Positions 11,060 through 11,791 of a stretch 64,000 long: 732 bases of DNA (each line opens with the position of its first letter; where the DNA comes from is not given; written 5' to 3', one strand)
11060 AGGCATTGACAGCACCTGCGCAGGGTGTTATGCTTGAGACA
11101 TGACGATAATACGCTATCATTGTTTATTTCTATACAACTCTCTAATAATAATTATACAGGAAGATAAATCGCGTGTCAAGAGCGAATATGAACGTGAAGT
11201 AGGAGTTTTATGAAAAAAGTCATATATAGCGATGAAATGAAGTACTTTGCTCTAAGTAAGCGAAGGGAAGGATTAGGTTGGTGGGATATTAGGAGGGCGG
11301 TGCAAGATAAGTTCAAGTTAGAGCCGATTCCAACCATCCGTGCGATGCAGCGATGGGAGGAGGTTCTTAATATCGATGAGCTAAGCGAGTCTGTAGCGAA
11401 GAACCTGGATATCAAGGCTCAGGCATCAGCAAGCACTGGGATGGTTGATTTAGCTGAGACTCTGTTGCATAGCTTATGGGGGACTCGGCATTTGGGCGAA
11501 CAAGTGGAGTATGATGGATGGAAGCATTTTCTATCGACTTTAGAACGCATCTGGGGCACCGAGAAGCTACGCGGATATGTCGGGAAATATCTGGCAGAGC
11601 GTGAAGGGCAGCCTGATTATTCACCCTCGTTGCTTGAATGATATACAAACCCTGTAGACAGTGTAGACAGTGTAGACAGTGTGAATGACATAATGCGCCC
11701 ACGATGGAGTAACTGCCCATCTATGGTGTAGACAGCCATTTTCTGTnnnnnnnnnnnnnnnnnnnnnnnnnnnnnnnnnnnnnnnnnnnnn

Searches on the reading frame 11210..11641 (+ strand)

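Call 3: search_protein_families(library=pfam, proteins=[window:11210-11641:+], max_evalue=0.1)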
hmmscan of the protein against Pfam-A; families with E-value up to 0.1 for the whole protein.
window:11210-11641:+ (143 aa): 1 family
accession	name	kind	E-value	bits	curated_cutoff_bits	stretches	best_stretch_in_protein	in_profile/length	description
PF19492.4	DUF6027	-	0.094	13.4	25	0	28-102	35-104/134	Family of unknown function (DUF6027)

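Call 4: search_protein_families(library=padloc, proteins=[window:11210-11641:+], max_evalue=0.1)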
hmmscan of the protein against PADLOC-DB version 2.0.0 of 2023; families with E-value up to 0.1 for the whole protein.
window:11210-11641:+ (143 aa): 0 families

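Call 7: search_protein_families(library=ncbifam, proteins=[window:11210-11641:+], max_evalue=0.01)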
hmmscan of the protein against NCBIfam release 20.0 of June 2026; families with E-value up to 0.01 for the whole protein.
window:11210-11641:+ (143 aa): 0 families

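Call 55: search_protein_families(library=phrogs, proteins=[window:11210-11641:+], max_evalue=0.001)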
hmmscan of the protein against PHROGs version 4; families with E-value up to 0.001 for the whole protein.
window:11210-11641:+ (143 aa): 0 families
